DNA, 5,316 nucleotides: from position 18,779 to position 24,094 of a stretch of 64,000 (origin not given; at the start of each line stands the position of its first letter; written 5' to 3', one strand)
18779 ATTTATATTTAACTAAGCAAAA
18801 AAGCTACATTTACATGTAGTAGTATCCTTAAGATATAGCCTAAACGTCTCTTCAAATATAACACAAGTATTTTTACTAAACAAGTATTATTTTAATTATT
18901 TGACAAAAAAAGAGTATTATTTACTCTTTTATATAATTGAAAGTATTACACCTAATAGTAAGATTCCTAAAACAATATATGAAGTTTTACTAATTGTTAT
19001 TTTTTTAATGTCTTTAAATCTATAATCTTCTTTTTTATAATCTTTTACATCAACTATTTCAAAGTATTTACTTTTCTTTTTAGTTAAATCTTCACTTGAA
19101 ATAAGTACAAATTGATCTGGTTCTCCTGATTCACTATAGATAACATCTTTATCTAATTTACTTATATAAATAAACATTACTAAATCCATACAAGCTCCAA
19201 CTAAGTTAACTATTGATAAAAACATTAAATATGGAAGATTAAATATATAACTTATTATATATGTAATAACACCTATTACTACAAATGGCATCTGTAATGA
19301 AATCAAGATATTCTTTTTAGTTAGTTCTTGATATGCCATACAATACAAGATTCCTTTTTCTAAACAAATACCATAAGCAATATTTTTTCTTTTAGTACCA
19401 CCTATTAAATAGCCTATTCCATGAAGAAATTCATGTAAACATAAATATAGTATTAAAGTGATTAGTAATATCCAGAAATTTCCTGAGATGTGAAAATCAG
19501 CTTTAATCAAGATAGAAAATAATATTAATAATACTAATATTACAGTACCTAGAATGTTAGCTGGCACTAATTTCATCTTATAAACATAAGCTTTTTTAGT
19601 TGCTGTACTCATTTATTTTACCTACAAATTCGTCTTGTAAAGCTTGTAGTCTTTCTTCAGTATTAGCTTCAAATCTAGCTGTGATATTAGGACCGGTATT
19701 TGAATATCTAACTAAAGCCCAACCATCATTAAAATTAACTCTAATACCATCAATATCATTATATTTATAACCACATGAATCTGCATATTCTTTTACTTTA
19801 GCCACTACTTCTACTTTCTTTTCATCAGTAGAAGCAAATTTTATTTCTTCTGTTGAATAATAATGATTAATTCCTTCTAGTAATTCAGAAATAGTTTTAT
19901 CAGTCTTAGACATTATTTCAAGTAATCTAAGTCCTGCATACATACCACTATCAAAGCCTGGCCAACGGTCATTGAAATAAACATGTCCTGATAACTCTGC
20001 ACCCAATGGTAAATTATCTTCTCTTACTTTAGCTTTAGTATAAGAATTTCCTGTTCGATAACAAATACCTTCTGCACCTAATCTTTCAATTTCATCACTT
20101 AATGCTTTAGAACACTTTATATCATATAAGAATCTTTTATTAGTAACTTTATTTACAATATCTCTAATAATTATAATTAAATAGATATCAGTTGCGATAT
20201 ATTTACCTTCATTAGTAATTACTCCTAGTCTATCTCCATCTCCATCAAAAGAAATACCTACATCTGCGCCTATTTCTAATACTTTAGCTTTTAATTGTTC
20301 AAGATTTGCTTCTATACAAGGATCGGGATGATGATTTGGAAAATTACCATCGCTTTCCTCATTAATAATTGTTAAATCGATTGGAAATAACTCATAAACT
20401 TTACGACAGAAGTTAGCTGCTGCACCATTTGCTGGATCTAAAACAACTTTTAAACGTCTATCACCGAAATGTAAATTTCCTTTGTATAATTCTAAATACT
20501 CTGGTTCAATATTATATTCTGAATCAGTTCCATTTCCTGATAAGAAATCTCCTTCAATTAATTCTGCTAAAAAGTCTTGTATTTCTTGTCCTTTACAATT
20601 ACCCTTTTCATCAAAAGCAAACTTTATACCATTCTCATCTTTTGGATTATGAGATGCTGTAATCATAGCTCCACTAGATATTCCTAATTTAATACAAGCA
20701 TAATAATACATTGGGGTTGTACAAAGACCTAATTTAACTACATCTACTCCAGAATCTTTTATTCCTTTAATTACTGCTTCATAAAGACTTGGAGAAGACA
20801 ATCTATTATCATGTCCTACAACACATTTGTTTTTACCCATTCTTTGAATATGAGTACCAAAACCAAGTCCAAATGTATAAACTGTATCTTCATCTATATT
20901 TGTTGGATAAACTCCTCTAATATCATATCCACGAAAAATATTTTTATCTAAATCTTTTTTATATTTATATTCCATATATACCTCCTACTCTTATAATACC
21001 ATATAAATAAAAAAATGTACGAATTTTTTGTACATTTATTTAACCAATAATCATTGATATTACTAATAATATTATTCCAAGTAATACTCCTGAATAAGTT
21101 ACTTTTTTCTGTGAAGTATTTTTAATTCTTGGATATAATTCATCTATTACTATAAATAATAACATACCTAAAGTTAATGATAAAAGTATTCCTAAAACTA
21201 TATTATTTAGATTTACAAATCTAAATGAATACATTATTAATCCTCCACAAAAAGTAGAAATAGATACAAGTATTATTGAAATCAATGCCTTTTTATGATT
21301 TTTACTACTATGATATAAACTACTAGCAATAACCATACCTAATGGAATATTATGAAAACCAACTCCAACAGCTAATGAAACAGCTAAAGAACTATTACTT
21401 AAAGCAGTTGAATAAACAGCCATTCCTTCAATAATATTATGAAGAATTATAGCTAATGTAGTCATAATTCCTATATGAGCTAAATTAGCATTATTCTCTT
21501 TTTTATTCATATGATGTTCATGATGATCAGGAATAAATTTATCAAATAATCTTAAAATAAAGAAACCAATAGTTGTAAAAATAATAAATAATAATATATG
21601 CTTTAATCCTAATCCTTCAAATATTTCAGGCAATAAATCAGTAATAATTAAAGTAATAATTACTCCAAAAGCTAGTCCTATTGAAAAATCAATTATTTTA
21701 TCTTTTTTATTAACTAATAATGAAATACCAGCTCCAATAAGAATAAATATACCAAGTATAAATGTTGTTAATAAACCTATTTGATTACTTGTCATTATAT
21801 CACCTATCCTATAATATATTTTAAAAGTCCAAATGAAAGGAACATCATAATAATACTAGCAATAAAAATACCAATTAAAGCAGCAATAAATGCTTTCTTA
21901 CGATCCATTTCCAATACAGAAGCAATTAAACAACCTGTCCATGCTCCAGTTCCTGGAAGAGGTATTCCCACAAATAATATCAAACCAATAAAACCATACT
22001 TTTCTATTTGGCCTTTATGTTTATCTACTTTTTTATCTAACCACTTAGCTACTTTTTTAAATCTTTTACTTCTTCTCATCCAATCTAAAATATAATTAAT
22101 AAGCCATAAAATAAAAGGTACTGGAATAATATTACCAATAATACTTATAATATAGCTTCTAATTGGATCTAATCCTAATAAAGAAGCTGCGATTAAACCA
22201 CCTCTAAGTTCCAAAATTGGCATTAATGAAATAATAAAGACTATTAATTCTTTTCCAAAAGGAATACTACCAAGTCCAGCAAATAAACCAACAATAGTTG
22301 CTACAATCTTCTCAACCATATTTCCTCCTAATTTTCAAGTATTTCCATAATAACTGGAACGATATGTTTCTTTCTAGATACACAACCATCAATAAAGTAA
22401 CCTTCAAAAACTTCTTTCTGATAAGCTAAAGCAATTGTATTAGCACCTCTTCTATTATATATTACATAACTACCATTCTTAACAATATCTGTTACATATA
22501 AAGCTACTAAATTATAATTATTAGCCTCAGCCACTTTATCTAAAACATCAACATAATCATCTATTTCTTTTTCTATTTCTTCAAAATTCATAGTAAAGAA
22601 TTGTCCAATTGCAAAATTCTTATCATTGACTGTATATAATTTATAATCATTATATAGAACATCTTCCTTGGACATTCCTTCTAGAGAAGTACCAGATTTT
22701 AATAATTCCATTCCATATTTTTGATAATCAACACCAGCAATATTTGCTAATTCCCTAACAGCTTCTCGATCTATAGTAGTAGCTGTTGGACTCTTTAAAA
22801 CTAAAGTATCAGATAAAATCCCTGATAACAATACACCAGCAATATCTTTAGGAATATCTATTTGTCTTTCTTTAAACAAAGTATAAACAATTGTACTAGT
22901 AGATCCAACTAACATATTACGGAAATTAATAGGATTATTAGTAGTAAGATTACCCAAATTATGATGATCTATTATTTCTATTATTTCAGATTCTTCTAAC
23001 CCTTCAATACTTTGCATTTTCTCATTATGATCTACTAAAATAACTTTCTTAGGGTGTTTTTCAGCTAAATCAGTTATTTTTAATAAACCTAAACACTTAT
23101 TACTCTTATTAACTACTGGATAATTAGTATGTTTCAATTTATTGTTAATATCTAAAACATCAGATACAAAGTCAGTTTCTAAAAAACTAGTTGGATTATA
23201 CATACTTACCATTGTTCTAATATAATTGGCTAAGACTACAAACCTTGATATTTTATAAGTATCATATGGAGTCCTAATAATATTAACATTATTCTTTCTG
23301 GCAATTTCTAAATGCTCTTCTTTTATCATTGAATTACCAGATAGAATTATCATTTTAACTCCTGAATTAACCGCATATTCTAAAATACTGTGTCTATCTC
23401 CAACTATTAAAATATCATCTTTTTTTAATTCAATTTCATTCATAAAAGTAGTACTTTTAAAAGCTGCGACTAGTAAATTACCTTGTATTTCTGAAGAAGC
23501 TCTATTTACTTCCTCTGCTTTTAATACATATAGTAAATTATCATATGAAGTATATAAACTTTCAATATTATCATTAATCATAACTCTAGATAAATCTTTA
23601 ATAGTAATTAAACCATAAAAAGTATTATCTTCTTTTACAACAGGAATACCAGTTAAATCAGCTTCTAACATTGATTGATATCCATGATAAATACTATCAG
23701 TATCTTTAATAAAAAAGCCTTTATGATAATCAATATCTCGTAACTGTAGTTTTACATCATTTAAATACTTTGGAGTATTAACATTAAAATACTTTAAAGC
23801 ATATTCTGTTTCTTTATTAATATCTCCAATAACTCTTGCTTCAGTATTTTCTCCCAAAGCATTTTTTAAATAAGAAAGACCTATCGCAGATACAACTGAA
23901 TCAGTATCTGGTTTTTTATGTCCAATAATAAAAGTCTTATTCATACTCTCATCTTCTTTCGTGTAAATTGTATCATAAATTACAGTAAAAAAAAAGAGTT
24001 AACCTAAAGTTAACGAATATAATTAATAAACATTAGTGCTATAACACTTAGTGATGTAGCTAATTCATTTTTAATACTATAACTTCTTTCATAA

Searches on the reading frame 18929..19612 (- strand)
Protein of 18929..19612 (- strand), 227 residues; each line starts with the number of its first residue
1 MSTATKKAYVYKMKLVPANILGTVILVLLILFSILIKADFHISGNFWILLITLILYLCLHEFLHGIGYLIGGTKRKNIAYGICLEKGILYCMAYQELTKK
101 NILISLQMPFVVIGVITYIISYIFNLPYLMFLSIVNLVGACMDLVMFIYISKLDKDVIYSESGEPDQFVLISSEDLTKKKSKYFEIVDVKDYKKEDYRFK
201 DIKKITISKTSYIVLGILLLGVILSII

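Call 28: search_protein_families(library=pfam, proteins=[window:18929-19612:-], max_evalue=0.00001)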
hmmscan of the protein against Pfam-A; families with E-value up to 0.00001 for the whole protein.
window:18929-19612:- (227 aa): 1 family
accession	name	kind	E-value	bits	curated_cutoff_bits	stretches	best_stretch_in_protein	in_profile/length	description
PF11667.14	DUF3267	-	6.7e-21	75.1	27.1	1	53-156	1-106/108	Putative zincin peptidase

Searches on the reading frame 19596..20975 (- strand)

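Call 28: search_protein_families(library=pfam, proteins=[window:19596-20975:-], max_evalue=0.00001)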
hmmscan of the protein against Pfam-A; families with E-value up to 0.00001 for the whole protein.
window:19596-20975:- (459 aa): 4 families
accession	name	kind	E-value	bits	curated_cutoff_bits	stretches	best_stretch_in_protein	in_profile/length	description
PF02878.22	PGM_PMM_I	-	6.2e-33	113.8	22.5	1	12-125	2-117/138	Phosphoglucomutase/phosphomannomutase, alpha/beta/alpha domain I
PF02879.22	PGM_PMM_II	-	3e-21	76.3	29.3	1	159-257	2-103/103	Phosphoglucomutase/phosphomannomutase, alpha/beta/alpha domain II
PF02880.22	PGM_PMM_III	-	1.1e-18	67.8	20.7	1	263-369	3-112/115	Phosphoglucomutase/phosphomannomutase, alpha/beta/alpha domain III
PF00408.26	PGM_PMM_IV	-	8.8e-12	45.4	23.1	1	377-451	1-66/68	Phosphoglucomutase/phosphomannomutase, C-terminal domain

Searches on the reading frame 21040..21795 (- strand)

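Call 28: search_protein_families(library=pfam, proteins=[window:21040-21795:-], max_evalue=0.00001)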
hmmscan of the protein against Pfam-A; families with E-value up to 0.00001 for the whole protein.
window:21040-21795:- (251 aa): 1 family
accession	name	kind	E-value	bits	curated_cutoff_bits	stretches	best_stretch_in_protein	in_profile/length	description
PF02535.28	Zip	-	1.7e-24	87.1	35.1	1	92-246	160-321/323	ZIP Zinc transporter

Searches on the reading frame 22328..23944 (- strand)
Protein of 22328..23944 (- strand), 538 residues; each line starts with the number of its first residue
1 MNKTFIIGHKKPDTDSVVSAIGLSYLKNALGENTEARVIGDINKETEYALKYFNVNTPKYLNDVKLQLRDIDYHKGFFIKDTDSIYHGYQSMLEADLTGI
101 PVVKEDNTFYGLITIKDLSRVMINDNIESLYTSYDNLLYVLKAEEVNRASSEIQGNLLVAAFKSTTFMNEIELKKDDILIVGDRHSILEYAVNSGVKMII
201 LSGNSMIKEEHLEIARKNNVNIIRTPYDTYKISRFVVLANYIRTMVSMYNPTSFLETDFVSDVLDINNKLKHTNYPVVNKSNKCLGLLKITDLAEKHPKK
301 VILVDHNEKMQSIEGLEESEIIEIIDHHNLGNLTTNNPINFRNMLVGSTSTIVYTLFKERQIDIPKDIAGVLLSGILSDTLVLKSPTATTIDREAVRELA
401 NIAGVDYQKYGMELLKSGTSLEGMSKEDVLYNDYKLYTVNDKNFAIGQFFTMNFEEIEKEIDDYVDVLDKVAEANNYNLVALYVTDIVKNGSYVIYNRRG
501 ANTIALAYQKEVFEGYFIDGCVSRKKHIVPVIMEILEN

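Call 28: search_protein_families(library=pfam, proteins=[window:22328-23944:-], max_evalue=0.00001)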
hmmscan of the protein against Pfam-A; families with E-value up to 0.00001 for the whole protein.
window:22328-23944:- (538 aa): 4 families
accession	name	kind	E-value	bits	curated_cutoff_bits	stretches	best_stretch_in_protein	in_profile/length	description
PF02833.19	DHHA2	-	3.5e-26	92.5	27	1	412-534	1-125/126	DHHA2 domain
PF01368.27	DHH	-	1.4e-23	84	28.1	1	3-376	1-125/125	DHH family, N-terminal domain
PF07085.17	DRTGG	-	1.4e-16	60.6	25.2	1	139-235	4-101/105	DRTGG domain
PF00571.33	CBS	-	1.7e-10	41.5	24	0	78-122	11-55/57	CBS domain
